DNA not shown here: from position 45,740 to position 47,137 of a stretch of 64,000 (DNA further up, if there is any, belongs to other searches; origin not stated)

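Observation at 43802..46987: Secreted fusion of a nitrilase-superfamily C-N hydrolase to a GH20-like hexosaminidase domain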

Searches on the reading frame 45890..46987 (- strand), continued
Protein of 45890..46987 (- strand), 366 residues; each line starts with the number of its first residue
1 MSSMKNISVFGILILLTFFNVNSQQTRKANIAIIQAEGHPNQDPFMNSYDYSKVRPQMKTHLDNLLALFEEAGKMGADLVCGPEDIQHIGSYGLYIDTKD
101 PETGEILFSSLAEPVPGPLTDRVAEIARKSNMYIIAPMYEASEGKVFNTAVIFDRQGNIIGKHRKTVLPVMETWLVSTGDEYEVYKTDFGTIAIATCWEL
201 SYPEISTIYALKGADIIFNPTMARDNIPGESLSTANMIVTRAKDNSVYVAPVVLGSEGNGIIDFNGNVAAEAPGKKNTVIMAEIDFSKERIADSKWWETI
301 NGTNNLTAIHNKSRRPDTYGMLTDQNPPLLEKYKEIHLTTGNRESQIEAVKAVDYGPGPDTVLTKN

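Call 30: search_protein_families(library=pfam, proteins=[L029:11863-12591:-, L054:6824-7813:-, L027:2475-3368:+, L021:804-2198:+, L042:14492-15817:+, L033:15848-16672:+, L038:8535-9749:-, L022:17290-19038:+, L047:17555-19441:-], max_evalue=0.01)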
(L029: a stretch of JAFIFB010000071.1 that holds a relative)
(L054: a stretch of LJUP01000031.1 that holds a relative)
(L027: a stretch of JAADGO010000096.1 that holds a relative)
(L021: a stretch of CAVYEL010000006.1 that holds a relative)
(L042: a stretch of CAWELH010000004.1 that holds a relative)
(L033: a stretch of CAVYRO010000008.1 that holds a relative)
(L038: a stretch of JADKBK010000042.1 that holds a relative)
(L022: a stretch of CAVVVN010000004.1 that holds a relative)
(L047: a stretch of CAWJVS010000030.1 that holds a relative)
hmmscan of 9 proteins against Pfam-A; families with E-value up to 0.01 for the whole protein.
L029:11863-12591:- (242 aa): 0 families

L054:6824-7813:- (329 aa): 1 family
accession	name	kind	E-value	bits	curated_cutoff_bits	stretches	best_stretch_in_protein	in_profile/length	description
PF01408.29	GFO_IDH_MocA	-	1.1e-10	42.7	24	1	43-162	1-117/120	Oxidoreductase family, NAD-binding Rossmann fold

L027:2475-3368:+ (297 aa): 8 families
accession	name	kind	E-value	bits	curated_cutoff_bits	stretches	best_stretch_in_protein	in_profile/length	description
PF05448.18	AXE1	-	2.8e-11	43.2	21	1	64-213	56-208/321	Acetyl xylan esterase (AXE1)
PF01738.24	DLH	-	6.4e-08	32.9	21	1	78-209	2-125/217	Dienelactone hydrolase family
PF12146.15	Hydrolase_4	-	3.6e-07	30.2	27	1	94-219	6-115/239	Serine aminopeptidase, S33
PF12697.13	Abhydrolase_6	-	2.6e-06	28.7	26.3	1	95-235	1-106/217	Alpha/beta hydrolase family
PF20434.5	BD-FAE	-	4.1e-06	26.9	26.8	0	83-136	5-60/215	BD-FAE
PF00326.27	Peptidase_S9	-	9e-06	25.8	22.6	1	121-197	12-80/213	Prolyl oligopeptidase family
PF00561.26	Abhydrolase_1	-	4.1e-05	23.8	25.8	1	93-233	1-123/245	alpha/beta hydrolase fold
PF07224.18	Chlorophyllase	-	0.0099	15.1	26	0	73-135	23-81/301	Chlorophyllase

L021:804-2198:+ (464 aa): 4 families
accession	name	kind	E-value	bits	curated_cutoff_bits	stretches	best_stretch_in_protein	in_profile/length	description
PF00083.30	Sugar_tr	-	9.5e-116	387.8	22.3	1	13-460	1-452/452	Sugar (and other) transporter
PF07690.21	MFS_1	-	4.4e-46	157.8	33.4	2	18-401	2-337/347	Major Facilitator Superfamily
PF03137.26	OATP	-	0.00011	21.1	25.8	1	106-322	139-349/545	Organic Anion Transporter Polypeptide (OATP) family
PF06609.19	TRI12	-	0.0035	16.3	23.2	1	52-146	83-174/599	Fungal trichothecene efflux pump (TRI12)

L042:14492-15817:+ (441 aa): 1 family
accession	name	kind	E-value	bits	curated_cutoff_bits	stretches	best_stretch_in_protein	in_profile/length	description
PF08013.17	GatZ_KbaZ-like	-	1.1e-178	594.7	26.7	1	11-435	3-419/420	D-tagatose-1,6-bisphosphate aldolase subunit GatZ/KbaZ-like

L033:15848-16672:+ (274 aa): 1 family
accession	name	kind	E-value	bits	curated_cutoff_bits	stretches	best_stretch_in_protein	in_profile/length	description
PF01116.26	F_bP_aldolase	-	7.2e-84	282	25.5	1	3-271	3-273/277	Fructose-bisphosphate aldolase class-II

L038:8535-9749:- (404 aa): 2 families
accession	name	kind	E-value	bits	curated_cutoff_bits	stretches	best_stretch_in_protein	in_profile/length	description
PF21294.4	Polysacc_lyase_14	-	8.3e-05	22.8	27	1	222-280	138-195/215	Polysaccharide lyase 14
PF25788.1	Ig_Rha78A_N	-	0.00032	21.4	27.4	1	324-398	35-97/105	Rha78A-like, N-terminal immunoglobulin domain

L022:17290-19038:+ (582 aa): 1 family
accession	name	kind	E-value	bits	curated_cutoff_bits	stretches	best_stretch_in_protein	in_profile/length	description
PF01835.25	MG2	-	0.0011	19.7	32.8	0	40-113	7-80/96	MG2 domain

L047:17555-19441:- (628 aa): 1 family
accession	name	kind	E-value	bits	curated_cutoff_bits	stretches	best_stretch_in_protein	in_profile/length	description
PF06283.17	ThuA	-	0.0069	17.1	33.4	0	119-270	49-209/209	Trehalose utilisation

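Call 31: search_protein_families(library=ncbifam, proteins=[L017:4788-5894:-, L013:6350-7423:-, L018:9272-10429:+, L042:14492-15817:+, L044:14218-15654:-, L008:6829-7896:+, L054:8869-9732:+, L053:964-3168:+, L012:13294-14529:+, L033:15848-16672:+], max_evalue=0.001)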
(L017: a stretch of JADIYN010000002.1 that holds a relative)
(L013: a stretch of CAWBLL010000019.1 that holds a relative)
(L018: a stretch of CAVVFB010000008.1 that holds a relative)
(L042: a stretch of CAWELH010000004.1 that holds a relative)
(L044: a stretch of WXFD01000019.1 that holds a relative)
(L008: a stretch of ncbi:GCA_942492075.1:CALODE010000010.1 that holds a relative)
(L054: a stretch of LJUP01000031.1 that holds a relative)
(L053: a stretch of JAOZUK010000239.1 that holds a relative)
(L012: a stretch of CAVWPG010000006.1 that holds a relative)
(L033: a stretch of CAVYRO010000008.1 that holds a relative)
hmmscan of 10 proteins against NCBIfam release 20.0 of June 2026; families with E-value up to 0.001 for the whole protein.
L017:4788-5894:- (368 aa): 11 families
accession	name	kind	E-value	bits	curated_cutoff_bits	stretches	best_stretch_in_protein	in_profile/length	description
TIGR00858.1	bioF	equivalog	1.1e-90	304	426.45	1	9-358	13-364/365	8-amino-7-oxononanoate synthase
TIGR01825.1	gly_Cac_T_rel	subfamily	5.4e-84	282.1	535.4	1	4-364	20-381/385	BioF/Kbl family PLP-dependent acyltransferase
NF005394.0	PRK06939.1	equivalog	2.4e-82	276.8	460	1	5-365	29-394/397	glycine C-acetyltransferase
TIGR01822.1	2am3keto_CoA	equivalog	6.9e-73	245.8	493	1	11-365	31-390/393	glycine C-acetyltransferase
NF047600.1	SerpalmtaseCFB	equivalog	8.9e-70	235.3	640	1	9-363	35-390/395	serine palmitoyltransferase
TIGR01821.1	5aminolev_synth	equivalog_domain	1.1e-62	212.2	338.55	1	17-361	45-393/402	5-aminolevulinate synthase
NF047599.1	SerpalmtaseBetaP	equivalog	3.3e-60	203.8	500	1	14-364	40-392/394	serine palmitoyltransferase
NF005526.0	PRK07179.1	equivalog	1.8e-45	155.3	428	1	21-363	58-397/407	alpha-hydroxyketone-type quorum-sensing autoinducer synthase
NF047603.1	SerpalmtaseAlphaP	equivalog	2.6e-43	148.2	670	1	14-361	42-392/399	serine palmitoyltransferase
NF005697.0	PRK07505.1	subfamily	1.7e-35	122.5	342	1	13-365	44-402/405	hypothetical protein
NF004608.1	PRK05937.1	equivalog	6.5e-30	104.1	399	1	22-365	7-349/366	8-amino-7-oxononanoate synthase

L013:6350-7423:- (357 aa): 17 families
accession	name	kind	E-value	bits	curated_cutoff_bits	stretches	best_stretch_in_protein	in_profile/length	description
NF041118.1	A_G_epim_Thtga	equivalog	4.3e-98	328.6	500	1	5-332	2-328/341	L-Ala-D/L-Glu epimerase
TIGR02534.1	mucon_cyclo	subfamily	4.1e-46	157.7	334.95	1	14-317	9-318/368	muconate/chloromuconate family cycloisomerase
NF042940.1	racemase_DgcA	equivalog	2.5e-43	148.5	400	1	14-323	6-295/323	N-acetyl-D-Glu racemase DgcA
TIGR01928.1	menC_lowGC_arch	equivalog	2.1e-35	122.3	200.65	1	14-311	3-298/325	o-succinylbenzoate synthase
NF011708.0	PRK15129.1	equivalog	1.3e-29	103.3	343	1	15-312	10-292/321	L-Ala-D/L-Glu epimerase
NF043002.1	HProlDhtase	equivalog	1.5e-21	76.7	500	1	34-293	33-291/366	cis-3-hydroxy-L-proline dehydratase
TIGR01927.1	menC_gam_Gplu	equivalog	7.1e-21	74.8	130.55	1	26-312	14-281/307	o-succinylbenzoate synthase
NF002782.0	PRK02901.1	equivalog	9.3e-21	74.1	288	1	127-314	74-259/328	o-succinylbenzoate synthase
NF010624.0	PRK14017.1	equivalog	6.6e-19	68.2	311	1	35-310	16-300/382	galactonate dehydratase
NF040790.2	glucon_galact_dh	equivalog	7.3e-18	64.6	750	1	27-291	18-296/390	bifunctional D-gluconate/D-galactonate dehydratase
NF047820.1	TalGalacDh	equivalog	1.5e-17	63.6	500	1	71-318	71-328/371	L-talarate/galactarate dehydratase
NF040866.1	AraD_Arch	equivalog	2.8e-17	62.8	650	1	98-314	100-320/372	arabinonate dehydratase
NF002739.0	PRK02714.1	equivalog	8e-16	58.4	259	1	15-313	11-290/320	o-succinylbenzoate synthase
NF043051.1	ManoateDhtManD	equivalog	4.2e-15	55.5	550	2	35-136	18-120/403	D-mannonate dehydratase ManD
NF011654.0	PRK15072.1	subfamily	1.6e-13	50.3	430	2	35-131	18-115/404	D-galactonate dehydratase family protein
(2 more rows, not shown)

L018:9272-10429:+ (385 aa): 4 families
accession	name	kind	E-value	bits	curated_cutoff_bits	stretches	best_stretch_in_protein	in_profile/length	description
TIGR02815.1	agaS_fam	subfamily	2.6e-100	336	529.2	1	16-385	2-370/372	putative sugar isomerase, AgaS family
NF041128.1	glucosaP_deam_GlmD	equivalog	4.3e-20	72.2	580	1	58-370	33-315/323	glucosamine-6-phosphate deaminase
NF001484.0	PRK00331.1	subfamily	2.4e-11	42.7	381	1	18-369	253-591/601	isomerizing glutamine--fructose-6-phosphate transaminase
TIGR01135.1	glmS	equivalog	6.7e-11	41.4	418.05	1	15-370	247-598/607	glutamine--fructose-6-phosphate transaminase (isomerizing)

L042:14492-15817:+ (441 aa): 3 families
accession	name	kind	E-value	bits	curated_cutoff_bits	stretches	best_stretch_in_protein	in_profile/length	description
TIGR02810.1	agaZ_gatZ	equivalog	2e-172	573.8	568.8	1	11-435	2-419/420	D-tagatose-bisphosphate aldolase, class II, non-catalytic subunit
NF012002.0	PRK15458.1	equivalog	3.9e-168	560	707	1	10-437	5-425/428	tagatose-bisphosphate aldolase subunit KbaZ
NF011626.0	PRK15052.1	equivalog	1.5e-140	468.7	579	1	11-435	3-418/421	tagatose-bisphosphate aldolase subunit GatZ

L044:14218-15654:- (478 aa): 9 families
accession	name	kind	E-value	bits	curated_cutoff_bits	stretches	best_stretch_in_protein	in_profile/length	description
NF058561.1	BT_2158_fam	equivalog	1.2e-34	119.7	750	1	56-275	26-241/487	glycoside 3-dehydrogenase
TIGR04380.1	myo_inos_iolG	equivalog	2.4e-18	66.1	355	1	68-218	4-149/330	inositol 2-dehydrogenase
NF040723.1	UDP-GlcNAcDh_Arch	equivalog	2.7e-16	60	450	1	69-222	4-149/302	UDP-N-acetylglucosamine 3-dehydrogenase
NF058563.1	BT_2159_fam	equivalog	1.5e-12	47.2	650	1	68-233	3-162/350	disaccharide 3-dehydrogenase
NF052479.1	LevoglcsnDh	equivalog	1.3e-11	43.9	650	1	114-218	55-158/386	levoglucosan dehydrogenase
NF041392.1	XylDh_Gfo6_Halo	equivalog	6.4e-10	38.3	350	1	60-220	11-169/350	D-xylose 1-dehydrogenase Gfo6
NF052679.1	InsChiInosDhIolG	equivalog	3.4e-09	36.2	540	1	68-219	5-153/343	bifunctional inositol 2-dehydrogenase/D-chiro-inositol 1-dehydrogenase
NF007574.0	PRK10206.1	equivalog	8.6e-08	31.6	352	1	123-218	55-150/345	oxidoreductase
NF008607.0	PRK11579.1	subfamily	4.1e-07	29.3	330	1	122-216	53-147/346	oxidoreductase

L008:6829-7896:+ (355 aa): 0 families

L054:8869-9732:+ (287 aa): 3 families
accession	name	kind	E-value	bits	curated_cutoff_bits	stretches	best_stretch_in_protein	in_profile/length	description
TIGR00950.1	2A78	equivalog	2.4e-07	30.5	230.2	1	40-201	20-182/264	carboxylate/amino acid/amine transporter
NF011625.2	PRK15051.1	equivalog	0.00024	21.3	92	1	61-137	30-107/111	4-amino-4-deoxy-L-arabinose-phosphoundecaprenol flippase subunit ArnE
TIGR03340.1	phn_DUF6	hypoth_equivalog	0.00079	19.2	288.15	0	10-262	6-258/281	phosphonate utilization associated putative membrane protein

L053:964-3168:+ (734 aa): 0 families

L012:13294-14529:+ (411 aa): 0 families

L033:15848-16672:+ (274 aa): 20 families
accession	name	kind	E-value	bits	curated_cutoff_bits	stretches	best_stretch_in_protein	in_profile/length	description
TIGR01859.1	fruc_bis_ald_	equivalog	7.2e-75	252.3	343.05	1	9-271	10-277/282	class II fructose-1,6-bisphosphate aldolase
NF009497.0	PRK12857.1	equivalog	2.3e-73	246.9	423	1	6-270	9-278/284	class II fructose-1,6-bisphosphate aldolase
NF009374.0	PRK12737.1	subfamily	2e-70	237.1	383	1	8-270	11-278/284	tagatose-bisphosphate aldolase subunit GatY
NF006626.0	PRK09195.1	subfamily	3.1e-70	236.5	384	1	8-270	11-278/284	tagatose-bisphosphate aldolase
TIGR00167.1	cbbA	subfamily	9.3e-69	232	215.6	1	4-271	7-285/290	ketose-bisphosphate aldolase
TIGR01858.1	tag_bisphos_ald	equivalog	1.3e-63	214.7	443.55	1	9-269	10-275/282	tagatose bisphosphate family class II aldolase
NF005943.0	PRK07998.1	equivalog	1.5e-63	215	364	1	16-272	19-277/283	class II aldolase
NF006042.0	PRK08185.1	subfamily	5.7e-62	209.6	405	1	5-273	7-281/287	hypothetical protein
NF005288.0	PRK06806.1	equivalog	7.4e-61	205.8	396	1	8-269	11-274/281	class II fructose-bisphosphate aldolase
NF005284.0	PRK06801.1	equivalog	6e-55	186.6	406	1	2-271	5-281/286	ketose 1,6-bisphosphate aldolase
NF005823.0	PRK07709.1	equivalog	5.8e-54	183.8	545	1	7-268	10-277/285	class II fructose-bisphosphate aldolase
NF004493.0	PRK05835.1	equivalog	9.6e-54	182.7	558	2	13-207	15-216/307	class II fructose-bisphosphate aldolase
NF006376.0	PRK08610.1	equivalog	1.6e-52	179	527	1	5-268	8-277/286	class II fructose-bisphosphate aldolase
NF009375.0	PRK12738.1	equivalog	1.3e-49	169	542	1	8-271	11-279/286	tagatose-bisphosphate aldolase subunit KbaY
NF005481.0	PRK07084.1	equivalog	1.4e-48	165.7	511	1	13-214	25-239/324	class II fructose-bisphosphate aldolase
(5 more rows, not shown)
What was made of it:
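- AgaS, KbaZ and a KbaY-like aldolase (calls 30, 31).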

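Call 47: search_solved_structures(query=A2, max_evalue=0.001, show_alignments=2)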
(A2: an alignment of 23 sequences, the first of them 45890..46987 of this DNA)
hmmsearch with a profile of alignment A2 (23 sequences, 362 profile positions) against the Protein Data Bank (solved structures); distinct sequences matched with E-value up to 0.001: 45.
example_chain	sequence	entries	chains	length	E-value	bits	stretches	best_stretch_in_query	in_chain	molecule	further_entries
6i00_J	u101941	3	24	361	5.6e-21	77.9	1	53-223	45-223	Bifunctional nitrilase/nitrile hydratase NIT4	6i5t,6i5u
2vhh_A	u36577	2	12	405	2.6e-20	75.7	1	114-222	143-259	CG3027-PA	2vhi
2w1v_A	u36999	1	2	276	3.5e-19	72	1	104-288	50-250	NITRILASE HOMOLOG 2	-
3ivz_A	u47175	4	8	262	1.1e-17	67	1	61-287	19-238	Nitrilase | Beta ureidopropionase (Beta-alanine synthase)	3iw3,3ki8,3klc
5h8i_A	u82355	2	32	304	1.1e-17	67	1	122-265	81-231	N-carbamoylputrescine amidohydrolase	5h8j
1j31_A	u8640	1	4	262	2.7e-17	65.8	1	62-221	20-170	Hypothetical protein PH0642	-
8pt4_A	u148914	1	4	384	3.8e-16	62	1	117-222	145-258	Beta-ureidopropionase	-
5h8k_A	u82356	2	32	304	3.9e-16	61.9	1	122-265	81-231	N-carbamoylputrescine amidohydrolase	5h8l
6ftq_A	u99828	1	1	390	3.9e-16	61.9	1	117-222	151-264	Beta-ureidopropionase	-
7ovg_A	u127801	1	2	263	8.1e-16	60.9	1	62-221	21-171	CN hydrolase domain-containing protein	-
6ypa_A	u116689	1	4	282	8.9e-16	60.8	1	61-221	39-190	CN hydrolase domain-containing protein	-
28to_B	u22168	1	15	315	2.6e-15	59.2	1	53-203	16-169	Cyanide degrading enzyme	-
6mg6_A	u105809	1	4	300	1.4e-14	56.8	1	124-221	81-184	Carbon-nitrogen hydrolase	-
3wuy_A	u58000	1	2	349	9.6e-14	54.1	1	59-203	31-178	Nitrilase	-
9odt_B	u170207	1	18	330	1.3e-13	53.7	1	53-203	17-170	Cyanide dihydratase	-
5g3o_A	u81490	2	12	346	3e-09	39.3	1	104-219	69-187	FORMAMIDASE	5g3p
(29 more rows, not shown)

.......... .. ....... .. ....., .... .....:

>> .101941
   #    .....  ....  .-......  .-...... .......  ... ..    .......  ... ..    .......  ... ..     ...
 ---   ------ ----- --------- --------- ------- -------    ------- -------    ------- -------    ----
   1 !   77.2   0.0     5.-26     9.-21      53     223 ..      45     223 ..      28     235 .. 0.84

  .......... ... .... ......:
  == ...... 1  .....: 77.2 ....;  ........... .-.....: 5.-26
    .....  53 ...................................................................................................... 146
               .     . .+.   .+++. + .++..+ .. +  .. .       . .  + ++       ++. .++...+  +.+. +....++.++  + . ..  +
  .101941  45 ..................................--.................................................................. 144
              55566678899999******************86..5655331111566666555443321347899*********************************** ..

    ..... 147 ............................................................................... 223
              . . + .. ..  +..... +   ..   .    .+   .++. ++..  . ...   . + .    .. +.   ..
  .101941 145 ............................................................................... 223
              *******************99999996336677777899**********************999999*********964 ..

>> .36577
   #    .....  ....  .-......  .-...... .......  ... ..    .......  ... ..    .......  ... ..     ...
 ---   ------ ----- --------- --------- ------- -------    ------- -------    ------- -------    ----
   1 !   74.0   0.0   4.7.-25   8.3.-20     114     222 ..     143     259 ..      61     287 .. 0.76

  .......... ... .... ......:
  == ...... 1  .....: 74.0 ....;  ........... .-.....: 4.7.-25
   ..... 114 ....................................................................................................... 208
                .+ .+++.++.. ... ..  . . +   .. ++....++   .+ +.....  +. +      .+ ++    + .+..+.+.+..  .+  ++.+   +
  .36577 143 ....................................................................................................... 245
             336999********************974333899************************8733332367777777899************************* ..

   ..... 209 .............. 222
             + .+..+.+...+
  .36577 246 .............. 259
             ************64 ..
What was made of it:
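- Closest known: Vanin/pantetheinase and biotinidase. Same: Pantetheinase structures match the domain weakly, at about E 1e-8 (call 47).
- Tried and rejected: PDB profile hits are spread evenly over several branches (call 47).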

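Call 57: search_protein_families(library=pfam, proteins=[L008:2846-3943:-, L035:7719-8675:-, L043:18547-19830:+, L015:5547-6560:+, L050:14169-16013:+, L050:19665-21068:+, L006:6374-8188:+, L042:1476-2663:+], max_evalue=0.1)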
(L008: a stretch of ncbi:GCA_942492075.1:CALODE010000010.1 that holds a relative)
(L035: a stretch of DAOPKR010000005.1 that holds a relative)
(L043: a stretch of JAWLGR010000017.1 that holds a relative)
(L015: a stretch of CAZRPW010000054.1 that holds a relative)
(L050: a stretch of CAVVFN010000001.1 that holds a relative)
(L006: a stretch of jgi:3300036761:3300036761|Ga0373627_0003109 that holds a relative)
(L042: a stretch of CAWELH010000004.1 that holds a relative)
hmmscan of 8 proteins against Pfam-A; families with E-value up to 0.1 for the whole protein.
L008:2846-3943:- (365 aa): 1 family
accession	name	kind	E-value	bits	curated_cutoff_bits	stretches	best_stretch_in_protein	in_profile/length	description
PF01841.26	Transglut_core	-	4.2e-05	24.2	23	1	61-164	7-107/108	Transglutaminase-like superfamily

L035:7719-8675:- (318 aa): 2 families
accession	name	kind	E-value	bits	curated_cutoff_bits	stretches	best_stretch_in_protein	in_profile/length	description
PF04616.20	Glyco_hydro_43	-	3.1e-08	33.8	32.2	1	113-213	2-109/288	Glycosyl hydrolases family 43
PF04041.19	Glyco_hydro_130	-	0.00011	21.7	26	1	84-252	57-237/320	beta-1,4-mannooligosaccharide phosphorylase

L043:18547-19830:+ (427 aa): 2 families
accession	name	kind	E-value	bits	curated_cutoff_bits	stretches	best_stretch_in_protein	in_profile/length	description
PF22244.2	GCE_fung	-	1.3e-28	100.8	27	1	232-376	76-228/231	Glucuronyl esterase, fungi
PF00326.27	Peptidase_S9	-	0.091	12.7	22.6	0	246-290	51-96/213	Prolyl oligopeptidase family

L015:5547-6560:+ (337 aa): 1 family
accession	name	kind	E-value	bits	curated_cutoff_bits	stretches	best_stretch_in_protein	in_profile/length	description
PF07221.17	GlcNAc_2-epim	-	7.1e-35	121.3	23.4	1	12-314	38-344/347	N-acylglucosamine 2-epimerase (GlcNAc 2-epimerase)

L050:14169-16013:+ (614 aa): 3 families
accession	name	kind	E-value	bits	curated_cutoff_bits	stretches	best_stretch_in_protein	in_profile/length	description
PF16126.11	DUF4838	-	9e-18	64.9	26.6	1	147-362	2-178/325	Domain of unknown function (DUF4838)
PF03648.19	Glyco_hydro_67N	-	3.4e-06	27.7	24.3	1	54-136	26-120/120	Glycosyl hydrolase family 67 N-terminus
PF02838.20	Glyco_hydro_20b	-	5.2e-05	24.4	26.1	1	54-136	27-104/124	Glycosyl hydrolase family 20, domain 2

L050:19665-21068:+ (468 aa): 3 families
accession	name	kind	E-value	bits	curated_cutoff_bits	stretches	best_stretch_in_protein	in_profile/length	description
PF13320.12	GH123_cat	-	1.5e-25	90.7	23.1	1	253-467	120-323/324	Glycoside hydrolase 123, catalytic domain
PF22680.2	Glyco_hydro_123_N_2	-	3.1e-15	56.7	27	1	53-162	25-141/142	Glycoside hydrolase 123 N-terminal domain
PF19543.5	GH123_N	-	1.7e-07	30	22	1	52-178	194-306/969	Glycoside hydrolase 123, N-terminal domain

L006:6374-8188:+ (604 aa): 1 family
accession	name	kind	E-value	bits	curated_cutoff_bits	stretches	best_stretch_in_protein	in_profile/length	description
PF19773.5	DUF6259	-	7.5e-11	42.1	28.7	1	266-475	9-211/300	Domain of unknown function (DUF6259)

L042:1476-2663:+ (395 aa): 8 families
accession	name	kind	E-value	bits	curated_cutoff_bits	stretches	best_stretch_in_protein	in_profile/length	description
PF12715.13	Abhydrolase_7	-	1.2e-15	58.1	21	1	65-336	35-314/388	Abhydrolase family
PF22244.2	GCE_fung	-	1.1e-09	39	27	1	239-289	84-136/231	Glucuronyl esterase, fungi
PF02129.25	Peptidase_S15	-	2.4e-07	31.2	23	1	134-277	5-114/262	X-Pro dipeptidyl-peptidase (S15 family)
PF05448.18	AXE1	-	4.1e-05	22.9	21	1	186-294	103-213/321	Acetyl xylan esterase (AXE1)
PF00326.27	Peptidase_S9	-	0.00011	22.3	22.6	1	240-276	46-82/213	Prolyl oligopeptidase family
PF20434.5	BD-FAE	-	0.003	17.5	26.8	0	239-278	67-109/215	BD-FAE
PF01738.24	DLH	-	0.0073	16.4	21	1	181-277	30-116/217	Dienelactone hydrolase family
PF00561.26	Abhydrolase_1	-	0.077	13.1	25.8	0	189-275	24-86/245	alpha/beta hydrolase fold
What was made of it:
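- GH123 (beta-GalNAc-ase) is present in other amidase loci (call 57).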
